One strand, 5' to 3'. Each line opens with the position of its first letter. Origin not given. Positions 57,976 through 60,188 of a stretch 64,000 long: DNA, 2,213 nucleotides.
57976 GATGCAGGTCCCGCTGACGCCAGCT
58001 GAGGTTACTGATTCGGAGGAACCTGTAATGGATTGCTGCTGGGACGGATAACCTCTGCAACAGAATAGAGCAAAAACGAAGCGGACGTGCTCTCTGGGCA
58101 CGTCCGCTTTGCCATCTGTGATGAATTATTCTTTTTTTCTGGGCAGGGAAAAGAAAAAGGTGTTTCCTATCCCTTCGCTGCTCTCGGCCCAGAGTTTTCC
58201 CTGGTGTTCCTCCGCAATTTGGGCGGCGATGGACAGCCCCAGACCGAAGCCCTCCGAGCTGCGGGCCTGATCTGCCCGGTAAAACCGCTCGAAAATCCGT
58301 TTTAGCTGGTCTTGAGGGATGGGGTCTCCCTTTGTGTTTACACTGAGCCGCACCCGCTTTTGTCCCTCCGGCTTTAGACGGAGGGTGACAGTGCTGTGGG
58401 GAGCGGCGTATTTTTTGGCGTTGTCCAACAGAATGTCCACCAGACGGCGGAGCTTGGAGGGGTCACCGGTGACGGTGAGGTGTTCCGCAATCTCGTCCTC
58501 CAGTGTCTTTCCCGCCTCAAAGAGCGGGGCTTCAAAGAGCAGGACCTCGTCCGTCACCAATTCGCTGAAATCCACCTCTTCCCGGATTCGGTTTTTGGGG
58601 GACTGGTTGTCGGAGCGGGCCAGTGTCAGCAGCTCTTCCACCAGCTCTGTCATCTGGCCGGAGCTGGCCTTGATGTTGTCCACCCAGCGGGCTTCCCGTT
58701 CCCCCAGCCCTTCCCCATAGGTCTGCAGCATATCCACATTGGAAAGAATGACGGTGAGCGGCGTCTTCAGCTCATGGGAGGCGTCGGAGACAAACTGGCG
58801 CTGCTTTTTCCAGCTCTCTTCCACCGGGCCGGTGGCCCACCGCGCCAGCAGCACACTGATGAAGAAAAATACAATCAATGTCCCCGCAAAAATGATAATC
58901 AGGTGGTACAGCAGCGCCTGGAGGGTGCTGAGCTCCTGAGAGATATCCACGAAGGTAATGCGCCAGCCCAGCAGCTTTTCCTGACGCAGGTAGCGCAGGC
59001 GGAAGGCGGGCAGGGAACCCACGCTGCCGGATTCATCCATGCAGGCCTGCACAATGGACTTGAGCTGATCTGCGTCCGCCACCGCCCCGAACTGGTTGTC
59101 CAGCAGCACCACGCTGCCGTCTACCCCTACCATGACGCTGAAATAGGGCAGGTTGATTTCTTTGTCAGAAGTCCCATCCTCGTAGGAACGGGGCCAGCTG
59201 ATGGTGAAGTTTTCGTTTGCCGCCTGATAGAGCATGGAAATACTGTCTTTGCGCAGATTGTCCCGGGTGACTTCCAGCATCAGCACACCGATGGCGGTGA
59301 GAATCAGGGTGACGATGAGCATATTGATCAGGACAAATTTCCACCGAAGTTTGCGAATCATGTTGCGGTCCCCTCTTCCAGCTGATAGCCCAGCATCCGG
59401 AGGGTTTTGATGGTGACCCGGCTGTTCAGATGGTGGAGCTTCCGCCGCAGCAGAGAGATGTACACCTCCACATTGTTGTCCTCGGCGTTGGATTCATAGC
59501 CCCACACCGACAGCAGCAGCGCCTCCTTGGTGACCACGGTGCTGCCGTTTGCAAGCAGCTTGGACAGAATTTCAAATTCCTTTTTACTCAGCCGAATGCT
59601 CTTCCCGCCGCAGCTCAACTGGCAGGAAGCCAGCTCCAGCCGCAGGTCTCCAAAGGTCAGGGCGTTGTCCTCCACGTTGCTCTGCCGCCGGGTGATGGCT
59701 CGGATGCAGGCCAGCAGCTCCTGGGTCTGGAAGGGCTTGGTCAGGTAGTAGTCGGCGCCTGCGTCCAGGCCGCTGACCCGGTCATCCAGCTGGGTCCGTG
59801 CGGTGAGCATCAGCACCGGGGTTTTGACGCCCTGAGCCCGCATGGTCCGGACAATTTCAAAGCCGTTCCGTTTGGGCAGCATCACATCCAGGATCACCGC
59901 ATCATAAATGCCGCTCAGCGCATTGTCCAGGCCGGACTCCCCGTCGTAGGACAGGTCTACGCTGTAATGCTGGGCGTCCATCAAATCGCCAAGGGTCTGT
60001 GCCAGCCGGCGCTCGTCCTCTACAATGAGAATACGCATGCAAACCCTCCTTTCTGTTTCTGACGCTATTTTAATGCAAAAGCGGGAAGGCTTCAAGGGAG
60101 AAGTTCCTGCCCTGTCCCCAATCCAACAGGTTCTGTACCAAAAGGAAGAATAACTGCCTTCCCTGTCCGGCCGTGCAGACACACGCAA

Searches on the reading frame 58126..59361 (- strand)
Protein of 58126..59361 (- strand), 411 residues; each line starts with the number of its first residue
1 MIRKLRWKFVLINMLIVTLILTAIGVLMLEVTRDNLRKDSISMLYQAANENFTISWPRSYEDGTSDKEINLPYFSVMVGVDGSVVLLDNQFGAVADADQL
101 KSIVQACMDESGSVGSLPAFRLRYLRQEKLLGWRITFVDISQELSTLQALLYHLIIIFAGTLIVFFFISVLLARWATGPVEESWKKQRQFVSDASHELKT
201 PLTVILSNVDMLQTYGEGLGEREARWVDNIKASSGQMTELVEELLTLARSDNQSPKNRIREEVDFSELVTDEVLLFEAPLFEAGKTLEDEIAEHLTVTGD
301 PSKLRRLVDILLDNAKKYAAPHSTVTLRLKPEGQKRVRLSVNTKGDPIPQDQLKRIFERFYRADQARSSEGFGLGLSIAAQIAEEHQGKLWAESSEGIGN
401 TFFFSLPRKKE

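Call 11: search_protein_families(library=pfam, proteins=[window:58126-59361:-], max_evalue=0.01)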
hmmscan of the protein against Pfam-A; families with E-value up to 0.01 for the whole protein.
window:58126-59361:- (411 aa): 3 families
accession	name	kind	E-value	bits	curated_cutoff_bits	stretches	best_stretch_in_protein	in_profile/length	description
PF02518.31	HATPase_c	-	2.5e-26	92.7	26.4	1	299-409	1-110/111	Histidine kinase-, DNA gyrase B-, and HSP90-like ATPase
PF00512.31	HisKA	-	1.4e-17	64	26.9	1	187-252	2-65/66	His Kinase A (phospho-acceptor) domain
PF13800.11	Sigma_reg_N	-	0.0092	16.7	26.3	0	1-65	3-67/91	Sigma factor regulator N-terminal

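Call 34: search_protein_families(library=ncbifam, proteins=[window:58126-59361:-], max_evalue=0.001)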
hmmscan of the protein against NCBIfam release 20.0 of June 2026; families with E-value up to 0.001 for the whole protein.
window:58126-59361:- (411 aa): 72 families (the best 25 are shown)
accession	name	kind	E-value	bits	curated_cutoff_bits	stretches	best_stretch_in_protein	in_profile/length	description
NF033092.0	HK_WalK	equivalog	2.3e-46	158.6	725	1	185-407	370-593/594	cell wall metabolism sensor histidine kinase WalK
TIGR02966.1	phoR_proteo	equivalog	4.1e-46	157.5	334.2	1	187-405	114-332/333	phosphate regulon sensor histidine kinase PhoR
NF041735.1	hist_kin_RppB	equivalog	8.1e-46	156.7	400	1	145-407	174-438/438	two-component system sensor histidine kinase RppB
NF046044.1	PnpS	equivalog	2.1e-44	152.1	400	1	186-407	169-390/390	two-component system histidine kinase PnpS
TIGR01386.1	cztS_silS_copS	subfamily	6.9e-39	134.1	292.55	1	180-407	234-457/457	heavy metal sensor histidine kinase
NF040691.1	MtrAB_MtrB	equivalog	3.8e-37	128.5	450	1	183-410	267-494/507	MtrAB system histidine kinase MtrB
NF033091.0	HK_VanS_ACDEFG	equivalog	5e-37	127.6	400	1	182-397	69-284/293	vancomycin resistance histidine kinase VanS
NF012163.2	BaeS_SmeS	equivalog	6.2e-35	121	500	1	181-395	234-445/457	sensor histidine kinase efflux regulator BaeS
NF052314.1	T9SS_HK_PorY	subfamily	3.1e-34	118.7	350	1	180-389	204-402/418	PorY family sensor histidine kinase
NF008312.0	PRK11100.1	equivalog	9.8e-34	117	356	1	189-407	258-473/477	two-component system sensor histidine kinase CreC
NF006800.0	PRK09303.1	equivalog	1.1e-32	113.5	342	1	185-407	149-376/383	histidine kinase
NF007837.0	PRK10549.1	equivalog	1.2e-32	113.3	603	1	181-408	234-458/466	envelope stress sensor histidine kinase BaeS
NF007345.0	PRK09835.1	subfamily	1.6e-32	112.7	423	1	180-409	255-481/482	Cu(+)/Ag(+) sensor histidine kinase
NF033093.1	HK_VicK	exception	2.7e-32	112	680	1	167-411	188-438/448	cell wall metabolism sensor histidine kinase VicK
NF008235.0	PRK11006.1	equivalog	8.5e-32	110.5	390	1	186-409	203-424/431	phosphate regulon sensor histidine kinase PhoR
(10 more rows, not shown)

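Call 63: find_homologous_proteins(query=window:58126-59361:-, max_evalue=1e-40)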
Query window:58126-59361:- (411 aa): 5943 proteins with E <= 1e-40 among 8000 candidates; the best 120 are listed.
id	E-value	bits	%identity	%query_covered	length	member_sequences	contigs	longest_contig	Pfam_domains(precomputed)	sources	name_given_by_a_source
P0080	8.6e-267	903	100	100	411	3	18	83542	PF02518.32,PF00512.32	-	-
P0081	2.2e-185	635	71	100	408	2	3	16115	PF02518.32,PF00512.32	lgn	-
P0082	5.7e-185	633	71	100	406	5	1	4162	PF02518.32,PF00512.32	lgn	-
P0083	2.7e-184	631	70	100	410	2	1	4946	PF13800.12,PF02518.32,PF00512.32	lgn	-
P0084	1.2e-181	622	71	99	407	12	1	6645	PF02518.32,PF00512.32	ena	-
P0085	8.1e-180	616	69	100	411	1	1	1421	PF02518.32,PF00512.32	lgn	-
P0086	2.2e-177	608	69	99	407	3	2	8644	PF02518.32,PF00512.32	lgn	-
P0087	1.2e-173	596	68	99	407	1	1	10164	PF02518.32,PF00512.32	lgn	-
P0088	2.7e-172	592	68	100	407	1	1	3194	PF02518.32,PF00512.32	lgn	-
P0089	4.1e-171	588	67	99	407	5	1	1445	PF02518.32,PF00512.32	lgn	-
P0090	1.0e-170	586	66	99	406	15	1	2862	PF02518.32,PF00512.32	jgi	jgi:signal transduction histidine kinase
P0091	3.1e-166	572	65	99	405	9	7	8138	PF02518.32,PF00512.32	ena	-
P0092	3.7e-165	568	63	99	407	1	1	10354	PF02518.32,PF00512.32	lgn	-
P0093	1.6e-163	563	64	100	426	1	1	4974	PF02518.32,PF00512.32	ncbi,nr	ncbi:MAG: HAMP domain-containing histidine kinase [Clostridiales bacterium]|nr:HAMP domain-containin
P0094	5.4e-163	561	64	100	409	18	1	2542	PF02518.32,PF00512.32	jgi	jgi:signal transduction histidine kinase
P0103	6.2e-146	505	57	100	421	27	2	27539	PF02518.32,PF00512.32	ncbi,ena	-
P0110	5.2e-137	475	56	100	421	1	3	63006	PF02518.32,PF00512.32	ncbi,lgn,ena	-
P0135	1.4e-121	425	50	100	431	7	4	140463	PF02518.32,PF00512.32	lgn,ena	-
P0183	3.9e-112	394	49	100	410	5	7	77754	PF02518.32,PF00512.32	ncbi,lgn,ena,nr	ncbi:MAG: HAMP domain-containing histidine kinase [Oscillospiraceae bacterium]|nr:HAMP domain-contai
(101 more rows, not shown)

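Call 64: find_encoding_contigs(protein=P0103, flank=10000, max_places=1)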
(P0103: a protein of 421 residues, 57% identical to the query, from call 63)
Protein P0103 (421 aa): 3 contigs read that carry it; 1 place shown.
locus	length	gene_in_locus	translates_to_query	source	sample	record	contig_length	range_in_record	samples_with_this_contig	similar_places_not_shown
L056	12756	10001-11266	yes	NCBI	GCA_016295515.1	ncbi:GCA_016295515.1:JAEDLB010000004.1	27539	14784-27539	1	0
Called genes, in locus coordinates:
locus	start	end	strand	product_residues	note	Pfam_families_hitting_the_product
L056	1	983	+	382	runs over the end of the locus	PF01411:tRNA-synt_2c, PF07973:tRNA_SAD, PF02272:DHHA1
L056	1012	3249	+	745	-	PF23139:OB_YrrC, PF14520:HHH_5, PF14490:HHH_RecD2, PF13086:AAA_11 (faint), PF13604:AAA_30, PF13245:AAA_19, PF18335:SH3_13, PF13538:UvrD_C_2, +1 more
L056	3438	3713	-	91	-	PF11731:Cdd1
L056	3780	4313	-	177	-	PF00719:Pyrophosphatase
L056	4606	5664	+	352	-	PF00005:ABC_tran, PF13304:AAA_21 (faint)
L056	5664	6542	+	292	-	PF12679:ABC2_membrane_2, PF12730:ABC2_membrane_4 (weak), PF13346:ABC2_membrane_5 (weak), PF12698:ABC2_membrane_3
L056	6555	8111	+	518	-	PF23357:DUF7088, PF09822:ABC_transp_aux (weak)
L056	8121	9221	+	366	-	PF14238:DUF4340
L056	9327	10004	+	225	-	PF00072:Response_reg, PF00486:Trans_reg_C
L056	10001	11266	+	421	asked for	PF00512:HisKA, PF02518:HATPase_c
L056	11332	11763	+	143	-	PF02556:SecB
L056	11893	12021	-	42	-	-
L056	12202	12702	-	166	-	-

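Call 65: find_encoding_contigs(protein=P0110, flank=10000, max_places=1)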
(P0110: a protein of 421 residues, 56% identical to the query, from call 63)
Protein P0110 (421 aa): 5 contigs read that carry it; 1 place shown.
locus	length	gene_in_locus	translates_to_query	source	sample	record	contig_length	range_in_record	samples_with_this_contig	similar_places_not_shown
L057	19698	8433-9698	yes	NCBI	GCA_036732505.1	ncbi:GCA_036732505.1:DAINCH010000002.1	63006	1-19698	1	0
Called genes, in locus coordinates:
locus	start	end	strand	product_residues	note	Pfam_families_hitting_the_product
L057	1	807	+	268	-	?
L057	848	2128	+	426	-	PF01594:AI-2E_transport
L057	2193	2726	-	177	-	PF00719:Pyrophosphatase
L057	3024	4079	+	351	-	PF00005:ABC_tran, PF13304:AAA_21 (weak)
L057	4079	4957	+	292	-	PF12679:ABC2_membrane_2, PF12730:ABC2_membrane_4 (weak), PF13346:ABC2_membrane_5 (weak), PF12698:ABC2_membrane_3 (weak)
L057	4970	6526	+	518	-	PF23357:DUF7088 (weak), PF09822:ABC_transp_aux (weak)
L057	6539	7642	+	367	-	PF14238:DUF4340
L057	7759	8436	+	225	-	PF00072:Response_reg, PF00486:Trans_reg_C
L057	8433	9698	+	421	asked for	PF00512:HisKA, PF02518:HATPase_c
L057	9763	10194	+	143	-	PF02556:SecB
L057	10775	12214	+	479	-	PF00587:tRNA-synt_2b, PF03129:HGTP_anticodon, PF09180:ProRS-C_1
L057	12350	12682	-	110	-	PF03840:SecG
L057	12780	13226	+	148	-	PF13328:HD_4 (weak)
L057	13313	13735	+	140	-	PF02572:CobA_CobO_BtuR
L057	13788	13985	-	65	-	-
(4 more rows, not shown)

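Call 66: find_encoding_contigs(protein=P0135, flank=10000, max_places=1)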
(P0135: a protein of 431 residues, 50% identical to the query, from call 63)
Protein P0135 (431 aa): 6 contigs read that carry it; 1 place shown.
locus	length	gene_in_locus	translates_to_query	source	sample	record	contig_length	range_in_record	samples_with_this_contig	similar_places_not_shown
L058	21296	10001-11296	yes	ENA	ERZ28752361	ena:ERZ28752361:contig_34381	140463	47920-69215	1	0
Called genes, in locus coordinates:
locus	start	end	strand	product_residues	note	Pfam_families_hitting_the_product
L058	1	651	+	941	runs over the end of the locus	PF00005:ABC_tran (faint), PF02463:SMC_N (faint), PF03193:RsgA_GTPase (faint), PF13191:AAA_16 (faint), PF13555:AAA_29 (faint), PF20703:nSTAND1 (faint), PF17760:UvrA_inter, PF17755:UvrA_DNA-bind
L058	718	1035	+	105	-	-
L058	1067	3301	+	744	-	PF23139:OB_YrrC, PF14520:HHH_5 (weak), PF14490:HHH_RecD2, PF13086:AAA_11 (faint), PF13604:AAA_30, PF13245:AAA_19, PF18335:SH3_13, PF13538:UvrD_C_2, +1 more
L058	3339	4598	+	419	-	PF01594:AI-2E_transport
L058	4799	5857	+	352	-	PF00005:ABC_tran, PF13304:AAA_21 (faint)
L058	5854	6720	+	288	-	PF12679:ABC2_membrane_2, PF13346:ABC2_membrane_5 (weak), PF12698:ABC2_membrane_3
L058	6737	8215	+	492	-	PF23357:DUF7088 (weak), PF09822:ABC_transp_aux, PF23355:IFT52_GIFT (weak)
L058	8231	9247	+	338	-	PF14238:DUF4340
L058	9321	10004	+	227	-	PF00072:Response_reg, PF00486:Trans_reg_C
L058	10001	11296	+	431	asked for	PF00512:HisKA, PF02518:HATPase_c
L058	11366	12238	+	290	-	PF00149:Metallophos, PF12850:Metallophos_2 (faint)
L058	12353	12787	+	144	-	PF02492:cobW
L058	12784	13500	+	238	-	PF07683:CobW_C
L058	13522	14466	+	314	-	PF02492:cobW, PF21537:DUF1980_C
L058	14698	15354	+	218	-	PF06971:Put_DNA-bind_N, PF02629:CoA_binding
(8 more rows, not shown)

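Call 67: find_encoding_contigs(protein=P0183, flank=10000, max_places=1)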
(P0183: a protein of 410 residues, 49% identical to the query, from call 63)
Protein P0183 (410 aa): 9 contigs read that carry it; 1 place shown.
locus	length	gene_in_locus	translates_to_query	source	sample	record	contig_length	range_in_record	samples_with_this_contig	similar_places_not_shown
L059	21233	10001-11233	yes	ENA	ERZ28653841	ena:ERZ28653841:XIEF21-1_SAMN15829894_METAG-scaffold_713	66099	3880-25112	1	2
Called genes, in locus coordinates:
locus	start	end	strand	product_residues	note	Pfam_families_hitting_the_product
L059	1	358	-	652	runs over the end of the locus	PF12439:GDE_N, PF06202:GDE_C, PF17389:Bac_rhamnosid6H, PF22422:MGH1-like_GH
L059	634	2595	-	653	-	PF02922:CBM_48, PF00128:Alpha-amylase, PF21653:pulA_all-beta (weak)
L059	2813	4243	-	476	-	PF01235:Na_Ala_symp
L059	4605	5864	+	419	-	PF00278:Orn_DAP_Arg_deC, PF02784:Orn_Arg_deC_N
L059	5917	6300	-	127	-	PF00903:Glyoxalase, PF13669:Glyoxalase_4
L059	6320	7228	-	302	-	-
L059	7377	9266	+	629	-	PF01134:GIDA, PF07992:Pyr_redox_2, PF12831:FAD_oxidored, PF21680:GIDA_C_1st, PF13932:SAM_GIDA_C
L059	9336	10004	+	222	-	PF00072:Response_reg, PF00486:Trans_reg_C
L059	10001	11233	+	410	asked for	PF00512:HisKA, PF02518:HATPase_c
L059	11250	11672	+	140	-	-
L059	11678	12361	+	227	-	PF00072:Response_reg, PF00486:Trans_reg_C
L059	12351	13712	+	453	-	PF16736:sCache_like (weak), PF00512:HisKA, PF02518:HATPase_c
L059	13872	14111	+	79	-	-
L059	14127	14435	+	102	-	-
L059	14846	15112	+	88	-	PF00312:Ribosomal_S15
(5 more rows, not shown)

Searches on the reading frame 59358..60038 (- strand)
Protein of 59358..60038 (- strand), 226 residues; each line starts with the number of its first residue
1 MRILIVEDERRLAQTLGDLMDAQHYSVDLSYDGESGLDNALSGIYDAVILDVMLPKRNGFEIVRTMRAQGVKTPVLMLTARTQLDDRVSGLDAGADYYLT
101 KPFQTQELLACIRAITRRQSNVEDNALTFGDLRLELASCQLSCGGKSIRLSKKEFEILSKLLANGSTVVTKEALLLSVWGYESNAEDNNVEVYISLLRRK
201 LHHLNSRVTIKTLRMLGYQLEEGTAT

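Call 11: search_protein_families(library=pfam, proteins=[window:59358-60038:-], max_evalue=0.01)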
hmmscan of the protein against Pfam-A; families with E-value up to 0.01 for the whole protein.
window:59358-60038:- (226 aa): 2 families
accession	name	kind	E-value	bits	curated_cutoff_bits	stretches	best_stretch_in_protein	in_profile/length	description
PF00072.30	Response_reg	-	4.6e-26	91.6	30.2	1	3-112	1-110/111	Response regulator receiver domain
PF00486.34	Trans_reg_C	-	3e-20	72.5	26.2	1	145-220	1-77/77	Transcriptional regulatory protein, C terminal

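Call 34: search_protein_families(library=ncbifam, proteins=[window:59358-60038:-], max_evalue=0.001)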
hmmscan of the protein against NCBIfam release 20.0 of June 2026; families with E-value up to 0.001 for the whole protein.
window:59358-60038:- (226 aa): 92 families (the best 25 are shown)
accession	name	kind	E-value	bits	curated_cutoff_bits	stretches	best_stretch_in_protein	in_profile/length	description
NF041734.1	resp_reg_RppA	equivalog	2.9e-58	196.9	250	1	1-221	1-228/229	two-component system response regulator RppA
NF007928.2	PRK10643.1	equivalog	6.2e-53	179.6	330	1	1-220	1-216/216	two-component system response regulator PmrA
TIGR01387.1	cztR_silR_copR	subfamily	4.2e-52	177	279.2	1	3-220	1-218/218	heavy metal response regulator transcription factor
NF040689.1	MtrAB_MtrA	equivalog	5.8e-50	169.7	300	1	3-219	1-217/219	MtrAB system response regulator MtrA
TIGR02154.1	PhoB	equivalog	5.7e-49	166.4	296.2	1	2-220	4-225/226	phosphate regulon transcriptional regulator PhoB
NF045991.1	RespRegCtrARhodob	equivalog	9.3e-48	162.9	350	1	1-222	1-223/224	response regulator transcription factor CtrA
NF012023.0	PRK15479.1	equivalog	4.3e-47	160.5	337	1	1-224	1-221/224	transcriptional regulator TctD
NF045914.1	RespRegNblR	equivalog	7e-45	153.4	300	1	2-222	8-227/228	response regulator transcription factor NblR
NF008567.0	PRK11517.1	equivalog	1e-44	152.6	353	1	1-221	1-219/223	response regulator transcription factor HprR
NF053854.1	RespRegPhoBBctds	equivalog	2.7e-44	151.2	270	1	3-219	1-223/225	two-component system response regulator PhoB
NF008296.0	PRK11083.1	equivalog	5.1e-44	150.4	273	1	2-221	5-226/228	two-component system response regulator CreB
NF041733.1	resp_reg_CseB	equivalog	7.5e-44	149.8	350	1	2-221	2-227/228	two-component system response regulator CseB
NF045944.1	ResRegRpaBCyano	equivalog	3.1e-43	147.8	330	1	4-220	1-227/229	response regulator transcription factor RpaB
NF007346.1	PRK09836.1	equivalog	8.1e-43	146.8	420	1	1-222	1-223/227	copper/silver response regulator transcription factor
NF040534.1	resp_reg_YycF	equivalog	1.6e-42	145.4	340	1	2-221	2-228/231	response regulator YycF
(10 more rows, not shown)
